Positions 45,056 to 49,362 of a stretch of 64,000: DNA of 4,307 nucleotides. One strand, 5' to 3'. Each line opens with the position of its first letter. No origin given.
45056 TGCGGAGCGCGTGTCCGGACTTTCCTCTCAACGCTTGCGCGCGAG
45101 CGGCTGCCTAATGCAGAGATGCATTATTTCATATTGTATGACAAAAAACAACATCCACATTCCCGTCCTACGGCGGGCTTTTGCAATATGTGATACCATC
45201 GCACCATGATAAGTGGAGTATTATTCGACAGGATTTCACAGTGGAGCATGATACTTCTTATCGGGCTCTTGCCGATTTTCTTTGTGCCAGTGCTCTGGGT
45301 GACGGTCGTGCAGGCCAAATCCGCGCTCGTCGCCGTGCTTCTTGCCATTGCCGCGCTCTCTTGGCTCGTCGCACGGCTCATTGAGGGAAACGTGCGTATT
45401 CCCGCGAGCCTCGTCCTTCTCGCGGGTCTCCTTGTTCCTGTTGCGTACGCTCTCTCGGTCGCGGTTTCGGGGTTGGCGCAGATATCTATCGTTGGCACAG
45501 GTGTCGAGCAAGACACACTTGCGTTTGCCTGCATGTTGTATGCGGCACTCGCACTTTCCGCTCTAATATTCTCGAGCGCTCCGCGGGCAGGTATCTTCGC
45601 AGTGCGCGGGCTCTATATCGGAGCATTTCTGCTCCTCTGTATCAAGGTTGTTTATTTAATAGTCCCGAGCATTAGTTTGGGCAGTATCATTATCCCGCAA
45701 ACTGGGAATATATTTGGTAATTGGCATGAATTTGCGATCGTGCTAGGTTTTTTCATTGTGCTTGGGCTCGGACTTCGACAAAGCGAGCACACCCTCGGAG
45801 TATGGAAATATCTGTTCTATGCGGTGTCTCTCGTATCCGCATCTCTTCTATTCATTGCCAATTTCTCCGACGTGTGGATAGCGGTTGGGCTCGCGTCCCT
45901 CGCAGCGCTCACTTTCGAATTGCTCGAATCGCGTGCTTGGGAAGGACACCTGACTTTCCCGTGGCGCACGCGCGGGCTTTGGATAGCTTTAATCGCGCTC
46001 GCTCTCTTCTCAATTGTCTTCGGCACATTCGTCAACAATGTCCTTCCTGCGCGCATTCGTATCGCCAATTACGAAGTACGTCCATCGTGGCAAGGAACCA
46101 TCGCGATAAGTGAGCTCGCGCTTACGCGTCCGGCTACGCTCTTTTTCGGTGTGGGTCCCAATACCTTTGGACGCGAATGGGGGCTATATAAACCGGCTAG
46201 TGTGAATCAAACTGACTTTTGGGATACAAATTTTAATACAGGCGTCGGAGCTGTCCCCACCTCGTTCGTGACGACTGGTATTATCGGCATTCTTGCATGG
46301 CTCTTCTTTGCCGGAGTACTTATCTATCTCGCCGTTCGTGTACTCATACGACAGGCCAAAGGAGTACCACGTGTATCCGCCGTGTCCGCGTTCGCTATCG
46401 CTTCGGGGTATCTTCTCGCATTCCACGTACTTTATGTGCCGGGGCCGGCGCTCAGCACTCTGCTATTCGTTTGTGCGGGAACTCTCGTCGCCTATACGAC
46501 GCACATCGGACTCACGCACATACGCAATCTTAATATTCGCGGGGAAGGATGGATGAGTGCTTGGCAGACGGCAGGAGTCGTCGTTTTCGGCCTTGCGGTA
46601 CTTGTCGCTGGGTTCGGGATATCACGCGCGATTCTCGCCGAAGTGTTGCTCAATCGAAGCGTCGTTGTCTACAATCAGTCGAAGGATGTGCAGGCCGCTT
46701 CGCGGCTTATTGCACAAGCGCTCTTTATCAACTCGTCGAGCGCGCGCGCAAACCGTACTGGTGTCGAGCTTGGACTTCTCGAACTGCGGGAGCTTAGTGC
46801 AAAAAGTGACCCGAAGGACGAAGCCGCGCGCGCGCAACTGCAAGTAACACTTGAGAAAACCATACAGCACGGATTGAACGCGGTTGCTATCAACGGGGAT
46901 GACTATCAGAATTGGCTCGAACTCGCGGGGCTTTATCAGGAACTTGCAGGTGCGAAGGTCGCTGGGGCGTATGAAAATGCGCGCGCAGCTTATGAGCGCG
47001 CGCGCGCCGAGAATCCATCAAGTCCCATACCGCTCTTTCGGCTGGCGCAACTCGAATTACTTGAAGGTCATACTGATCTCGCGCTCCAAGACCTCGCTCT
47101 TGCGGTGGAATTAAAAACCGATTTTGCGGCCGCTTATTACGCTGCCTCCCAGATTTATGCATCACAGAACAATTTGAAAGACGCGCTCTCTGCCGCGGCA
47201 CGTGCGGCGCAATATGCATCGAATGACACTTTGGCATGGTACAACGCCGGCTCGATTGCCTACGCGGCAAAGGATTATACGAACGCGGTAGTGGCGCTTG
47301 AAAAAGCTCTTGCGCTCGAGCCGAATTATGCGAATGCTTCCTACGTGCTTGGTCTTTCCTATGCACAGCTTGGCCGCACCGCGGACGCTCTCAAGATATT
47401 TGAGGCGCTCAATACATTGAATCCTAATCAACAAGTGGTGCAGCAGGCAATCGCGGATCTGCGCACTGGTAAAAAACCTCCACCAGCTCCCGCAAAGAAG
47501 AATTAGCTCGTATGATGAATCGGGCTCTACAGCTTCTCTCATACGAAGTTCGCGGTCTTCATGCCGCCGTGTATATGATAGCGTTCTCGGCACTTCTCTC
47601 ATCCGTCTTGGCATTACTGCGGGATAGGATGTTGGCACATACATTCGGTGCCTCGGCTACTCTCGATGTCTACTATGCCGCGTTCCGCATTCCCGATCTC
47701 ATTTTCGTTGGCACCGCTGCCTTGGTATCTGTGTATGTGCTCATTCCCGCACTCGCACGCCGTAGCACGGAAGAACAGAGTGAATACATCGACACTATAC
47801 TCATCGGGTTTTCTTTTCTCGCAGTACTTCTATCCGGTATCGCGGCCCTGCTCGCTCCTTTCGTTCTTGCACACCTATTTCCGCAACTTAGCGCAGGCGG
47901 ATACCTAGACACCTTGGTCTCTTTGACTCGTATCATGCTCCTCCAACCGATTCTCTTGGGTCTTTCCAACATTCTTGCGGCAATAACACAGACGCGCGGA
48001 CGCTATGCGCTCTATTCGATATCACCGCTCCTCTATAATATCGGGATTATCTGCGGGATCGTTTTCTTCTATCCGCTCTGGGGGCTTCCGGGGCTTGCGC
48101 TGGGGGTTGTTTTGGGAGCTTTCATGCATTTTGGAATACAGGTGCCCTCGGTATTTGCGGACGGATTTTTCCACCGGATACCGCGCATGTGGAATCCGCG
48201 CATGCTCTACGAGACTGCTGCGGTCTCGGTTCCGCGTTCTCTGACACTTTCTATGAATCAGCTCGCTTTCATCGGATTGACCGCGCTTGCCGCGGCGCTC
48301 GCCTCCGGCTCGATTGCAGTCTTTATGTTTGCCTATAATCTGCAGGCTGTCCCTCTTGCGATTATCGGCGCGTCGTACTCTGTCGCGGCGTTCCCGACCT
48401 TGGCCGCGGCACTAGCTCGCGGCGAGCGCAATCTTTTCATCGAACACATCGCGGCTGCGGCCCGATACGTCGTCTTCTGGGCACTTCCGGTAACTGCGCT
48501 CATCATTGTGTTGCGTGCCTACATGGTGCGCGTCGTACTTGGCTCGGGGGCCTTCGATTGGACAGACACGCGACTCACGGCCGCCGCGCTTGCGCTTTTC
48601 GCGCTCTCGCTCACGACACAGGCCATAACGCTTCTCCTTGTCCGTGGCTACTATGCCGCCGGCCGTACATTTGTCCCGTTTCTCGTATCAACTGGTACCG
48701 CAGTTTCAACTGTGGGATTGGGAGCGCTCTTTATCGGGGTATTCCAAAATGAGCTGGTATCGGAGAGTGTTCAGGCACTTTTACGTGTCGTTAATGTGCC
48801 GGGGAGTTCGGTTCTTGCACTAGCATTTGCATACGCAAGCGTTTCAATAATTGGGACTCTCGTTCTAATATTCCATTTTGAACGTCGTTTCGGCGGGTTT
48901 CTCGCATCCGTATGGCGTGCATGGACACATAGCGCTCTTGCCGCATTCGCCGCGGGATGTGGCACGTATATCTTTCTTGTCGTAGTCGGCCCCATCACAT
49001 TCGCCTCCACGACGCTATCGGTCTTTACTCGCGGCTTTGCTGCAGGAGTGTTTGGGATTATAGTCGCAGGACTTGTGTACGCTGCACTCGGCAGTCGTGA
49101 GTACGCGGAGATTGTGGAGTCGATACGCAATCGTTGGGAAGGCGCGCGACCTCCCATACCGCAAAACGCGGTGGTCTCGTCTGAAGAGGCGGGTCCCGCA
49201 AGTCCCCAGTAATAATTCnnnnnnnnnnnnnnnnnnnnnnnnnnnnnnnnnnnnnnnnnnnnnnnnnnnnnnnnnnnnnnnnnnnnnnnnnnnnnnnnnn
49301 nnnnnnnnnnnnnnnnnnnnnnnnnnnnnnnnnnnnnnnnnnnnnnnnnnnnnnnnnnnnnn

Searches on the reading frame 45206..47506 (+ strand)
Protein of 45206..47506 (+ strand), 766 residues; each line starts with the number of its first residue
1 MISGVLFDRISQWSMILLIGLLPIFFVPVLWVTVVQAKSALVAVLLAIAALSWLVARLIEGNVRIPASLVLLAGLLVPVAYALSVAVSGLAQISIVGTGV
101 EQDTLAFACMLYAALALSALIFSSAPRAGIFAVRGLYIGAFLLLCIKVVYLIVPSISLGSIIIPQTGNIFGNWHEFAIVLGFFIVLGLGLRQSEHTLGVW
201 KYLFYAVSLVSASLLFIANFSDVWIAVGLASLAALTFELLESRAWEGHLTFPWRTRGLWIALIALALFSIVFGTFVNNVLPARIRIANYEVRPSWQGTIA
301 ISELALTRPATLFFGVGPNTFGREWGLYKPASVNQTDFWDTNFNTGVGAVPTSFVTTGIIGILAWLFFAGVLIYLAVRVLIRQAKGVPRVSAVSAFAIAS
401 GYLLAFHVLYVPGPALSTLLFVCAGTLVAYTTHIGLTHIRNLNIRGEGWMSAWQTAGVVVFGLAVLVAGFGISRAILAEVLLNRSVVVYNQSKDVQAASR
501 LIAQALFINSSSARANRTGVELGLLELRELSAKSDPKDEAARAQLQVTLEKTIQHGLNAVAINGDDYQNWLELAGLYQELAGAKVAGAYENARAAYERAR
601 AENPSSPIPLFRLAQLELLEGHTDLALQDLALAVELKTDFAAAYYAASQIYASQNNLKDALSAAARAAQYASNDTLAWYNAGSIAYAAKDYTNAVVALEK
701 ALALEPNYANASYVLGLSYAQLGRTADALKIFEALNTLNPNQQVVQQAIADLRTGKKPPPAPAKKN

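Call 17: search_protein_families(library=pfam, proteins=[window:45206-47506:+], max_evalue=0.001)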
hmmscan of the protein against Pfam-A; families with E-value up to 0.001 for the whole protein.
window:45206-47506:+ (766 aa): 12 families
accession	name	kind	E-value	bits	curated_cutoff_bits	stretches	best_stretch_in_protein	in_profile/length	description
PF07719.23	TPR_2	-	3e-14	52.3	27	1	677-708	3-34/34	Tetratricopeptide repeat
PF13432.12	TPR_16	-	1.2e-10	42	32.7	1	679-740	1-62/65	Tetratricopeptide repeat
PF13428.12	TPR_14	-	1.7e-10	41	23.5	0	585-616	13-44/44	Tetratricopeptide repeat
PF14559.12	TPR_19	-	2.3e-10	41.1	25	1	685-752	1-68/68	Tetratricopeptide repeat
PF13181.12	TPR_8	-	3.8e-09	36.4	25.7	1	677-708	3-34/34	Tetratricopeptide repeat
PF00515.34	TPR_1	-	1.7e-08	34.4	27.8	1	677-708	3-34/34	Tetratricopeptide repeat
PF13371.12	TPR_9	-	6.6e-08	32.9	35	1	649-711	3-65/73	Tetratricopeptide repeat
PF13414.12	TPR_11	-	1e-07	31.9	26.8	1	682-723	1-42/42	TPR repeat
PF12895.13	ANAPC3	-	1.4e-05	25.7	27.2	1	689-739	3-52/82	Anaphase-promoting complex, cyclosome, subunit 3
PF13431.12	TPR_17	-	0.00021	21.7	24.4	0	698-729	2-33/34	Tetratricopeptide repeat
PF13424.12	TPR_12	-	0.00026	21.5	30.1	1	677-733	5-69/77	Tetratricopeptide repeat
PF13174.12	TPR_6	-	0.00056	20.8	26.3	0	711-741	2-32/33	Tetratricopeptide repeat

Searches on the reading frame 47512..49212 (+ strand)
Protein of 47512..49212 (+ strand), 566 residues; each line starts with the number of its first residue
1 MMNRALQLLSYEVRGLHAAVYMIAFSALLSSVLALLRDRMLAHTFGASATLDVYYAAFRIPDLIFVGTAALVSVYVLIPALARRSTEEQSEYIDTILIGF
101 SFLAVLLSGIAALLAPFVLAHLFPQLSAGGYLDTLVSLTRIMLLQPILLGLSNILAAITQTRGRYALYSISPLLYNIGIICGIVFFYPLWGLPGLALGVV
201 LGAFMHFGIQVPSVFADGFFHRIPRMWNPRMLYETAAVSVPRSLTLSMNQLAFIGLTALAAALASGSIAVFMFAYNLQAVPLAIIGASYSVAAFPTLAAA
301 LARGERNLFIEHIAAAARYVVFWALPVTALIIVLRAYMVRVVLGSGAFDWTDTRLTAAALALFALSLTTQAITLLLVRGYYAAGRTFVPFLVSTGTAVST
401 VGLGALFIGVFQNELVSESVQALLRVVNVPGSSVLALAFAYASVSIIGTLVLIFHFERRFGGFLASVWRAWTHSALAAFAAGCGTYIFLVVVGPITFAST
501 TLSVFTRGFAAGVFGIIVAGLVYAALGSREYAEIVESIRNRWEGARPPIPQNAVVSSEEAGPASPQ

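Call 17: search_protein_families(library=pfam, proteins=[window:47512-49212:+], max_evalue=0.001)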
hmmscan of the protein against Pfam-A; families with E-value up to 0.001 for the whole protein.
window:47512-49212:+ (566 aa): 1 family
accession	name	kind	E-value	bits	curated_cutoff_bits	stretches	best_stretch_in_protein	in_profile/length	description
PF03023.19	MurJ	-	1e-57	196.2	27.4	1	41-489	1-432/451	Lipid II flippase MurJ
